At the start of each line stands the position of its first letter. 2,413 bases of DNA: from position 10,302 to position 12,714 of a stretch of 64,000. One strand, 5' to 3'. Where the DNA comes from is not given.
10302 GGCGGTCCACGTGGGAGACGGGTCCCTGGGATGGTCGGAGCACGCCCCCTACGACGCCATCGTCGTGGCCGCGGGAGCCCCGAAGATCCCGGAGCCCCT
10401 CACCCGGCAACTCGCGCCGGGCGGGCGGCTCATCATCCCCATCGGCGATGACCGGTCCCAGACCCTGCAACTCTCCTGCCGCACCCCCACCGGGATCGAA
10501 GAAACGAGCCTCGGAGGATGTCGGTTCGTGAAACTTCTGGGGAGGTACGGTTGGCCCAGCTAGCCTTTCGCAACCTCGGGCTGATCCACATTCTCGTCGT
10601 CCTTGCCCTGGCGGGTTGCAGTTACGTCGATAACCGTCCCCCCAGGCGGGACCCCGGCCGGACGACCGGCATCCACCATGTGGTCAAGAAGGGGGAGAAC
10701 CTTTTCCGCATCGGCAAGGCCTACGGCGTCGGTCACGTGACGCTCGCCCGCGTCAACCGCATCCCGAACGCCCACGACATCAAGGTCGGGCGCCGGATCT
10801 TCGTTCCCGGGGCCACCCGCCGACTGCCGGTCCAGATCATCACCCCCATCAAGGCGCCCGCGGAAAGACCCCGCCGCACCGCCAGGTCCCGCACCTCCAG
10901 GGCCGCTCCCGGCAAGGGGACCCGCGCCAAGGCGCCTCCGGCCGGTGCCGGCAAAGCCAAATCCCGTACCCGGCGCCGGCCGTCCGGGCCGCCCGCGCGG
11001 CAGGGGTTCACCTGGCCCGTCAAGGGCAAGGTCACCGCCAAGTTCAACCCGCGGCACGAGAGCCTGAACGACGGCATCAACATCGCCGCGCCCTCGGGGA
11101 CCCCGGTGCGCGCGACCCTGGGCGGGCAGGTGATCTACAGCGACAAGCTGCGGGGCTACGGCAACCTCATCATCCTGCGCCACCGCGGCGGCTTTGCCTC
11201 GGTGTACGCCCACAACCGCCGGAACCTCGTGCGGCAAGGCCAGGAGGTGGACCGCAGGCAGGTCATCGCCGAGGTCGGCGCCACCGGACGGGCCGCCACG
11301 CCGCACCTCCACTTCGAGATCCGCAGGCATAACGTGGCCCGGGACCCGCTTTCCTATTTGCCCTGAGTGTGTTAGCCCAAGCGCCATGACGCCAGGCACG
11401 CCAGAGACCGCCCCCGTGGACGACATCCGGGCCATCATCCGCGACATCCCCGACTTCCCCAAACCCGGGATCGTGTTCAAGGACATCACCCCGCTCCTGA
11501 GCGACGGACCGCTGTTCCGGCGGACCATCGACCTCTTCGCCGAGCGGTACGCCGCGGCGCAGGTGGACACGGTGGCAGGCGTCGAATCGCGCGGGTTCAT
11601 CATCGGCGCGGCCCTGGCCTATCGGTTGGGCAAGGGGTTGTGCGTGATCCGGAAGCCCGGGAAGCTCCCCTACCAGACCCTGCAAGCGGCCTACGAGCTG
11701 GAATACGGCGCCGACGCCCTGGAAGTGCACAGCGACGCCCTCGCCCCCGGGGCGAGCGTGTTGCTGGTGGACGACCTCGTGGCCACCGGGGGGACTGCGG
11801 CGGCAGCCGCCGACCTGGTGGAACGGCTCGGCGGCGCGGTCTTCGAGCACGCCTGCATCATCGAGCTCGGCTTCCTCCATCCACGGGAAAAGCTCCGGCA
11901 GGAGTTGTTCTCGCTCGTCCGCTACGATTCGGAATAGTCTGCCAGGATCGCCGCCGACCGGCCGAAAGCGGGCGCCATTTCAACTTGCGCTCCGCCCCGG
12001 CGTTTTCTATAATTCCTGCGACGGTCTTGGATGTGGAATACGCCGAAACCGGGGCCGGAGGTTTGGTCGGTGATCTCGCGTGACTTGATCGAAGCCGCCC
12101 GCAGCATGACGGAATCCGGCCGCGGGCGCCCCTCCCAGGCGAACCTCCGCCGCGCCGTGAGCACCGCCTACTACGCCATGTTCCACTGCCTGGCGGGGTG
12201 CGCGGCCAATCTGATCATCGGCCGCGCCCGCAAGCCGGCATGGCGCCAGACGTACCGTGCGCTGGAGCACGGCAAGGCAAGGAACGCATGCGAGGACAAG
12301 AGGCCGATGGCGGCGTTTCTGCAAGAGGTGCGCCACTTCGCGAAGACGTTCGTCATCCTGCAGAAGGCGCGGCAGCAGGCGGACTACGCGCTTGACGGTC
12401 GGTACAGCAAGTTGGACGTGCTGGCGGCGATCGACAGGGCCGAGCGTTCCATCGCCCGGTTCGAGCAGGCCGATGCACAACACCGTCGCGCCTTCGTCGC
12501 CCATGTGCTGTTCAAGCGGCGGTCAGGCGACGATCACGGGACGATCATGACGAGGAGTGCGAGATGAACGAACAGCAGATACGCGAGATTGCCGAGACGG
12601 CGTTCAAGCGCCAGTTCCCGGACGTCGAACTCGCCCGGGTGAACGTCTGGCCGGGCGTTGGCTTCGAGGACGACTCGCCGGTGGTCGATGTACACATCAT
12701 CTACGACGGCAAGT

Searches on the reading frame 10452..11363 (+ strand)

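Call 37: search_protein_families(library=pfam, proteins=[window:10452-11363:+], max_evalue=0.001)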
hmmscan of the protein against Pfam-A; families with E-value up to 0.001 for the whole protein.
window:10452-11363:+ (304 aa): 2 families
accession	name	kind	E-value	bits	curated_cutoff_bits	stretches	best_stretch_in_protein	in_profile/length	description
PF01551.29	Peptidase_M23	-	1.9e-31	108.5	28.7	1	206-299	3-96/96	Peptidase family M23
PF01476.26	LysM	-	4.3e-09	36.6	20.9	1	76-119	1-43/43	LysM domain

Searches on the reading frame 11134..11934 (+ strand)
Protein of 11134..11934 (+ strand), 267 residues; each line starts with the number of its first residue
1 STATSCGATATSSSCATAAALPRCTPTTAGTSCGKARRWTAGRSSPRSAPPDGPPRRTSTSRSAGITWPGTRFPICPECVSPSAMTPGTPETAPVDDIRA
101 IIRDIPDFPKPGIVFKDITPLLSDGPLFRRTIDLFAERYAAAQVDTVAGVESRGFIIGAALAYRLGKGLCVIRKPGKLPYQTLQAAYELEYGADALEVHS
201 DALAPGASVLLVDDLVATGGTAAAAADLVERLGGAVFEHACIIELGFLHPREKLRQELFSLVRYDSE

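Call 37: search_protein_families(library=pfam, proteins=[window:11134-11934:+], max_evalue=0.001)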
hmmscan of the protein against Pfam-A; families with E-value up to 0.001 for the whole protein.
window:11134-11934:+ (267 aa): 1 family
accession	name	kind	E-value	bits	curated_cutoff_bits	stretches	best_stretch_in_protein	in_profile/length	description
PF00156.33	Pribosyltran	-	6.6e-14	52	26.3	1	129-243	13-124/158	Phosphoribosyl transferase domain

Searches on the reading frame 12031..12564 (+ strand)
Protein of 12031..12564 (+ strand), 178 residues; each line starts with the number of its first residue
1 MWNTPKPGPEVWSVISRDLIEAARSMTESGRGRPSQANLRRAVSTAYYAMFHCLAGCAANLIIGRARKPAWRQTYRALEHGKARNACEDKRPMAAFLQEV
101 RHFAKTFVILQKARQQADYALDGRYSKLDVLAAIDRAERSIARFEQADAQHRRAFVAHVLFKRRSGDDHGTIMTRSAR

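Call 13: search_protein_families(library=pfam, proteins=[window:12031-12564:+], max_evalue=0.01)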
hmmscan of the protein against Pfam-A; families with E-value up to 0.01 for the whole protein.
window:12031-12564:+ (178 aa): 1 family
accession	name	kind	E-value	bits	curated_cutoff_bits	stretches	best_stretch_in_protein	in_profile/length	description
PF05168.19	HEPN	-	0.0004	21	22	1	17-141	2-111/117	HEPN domain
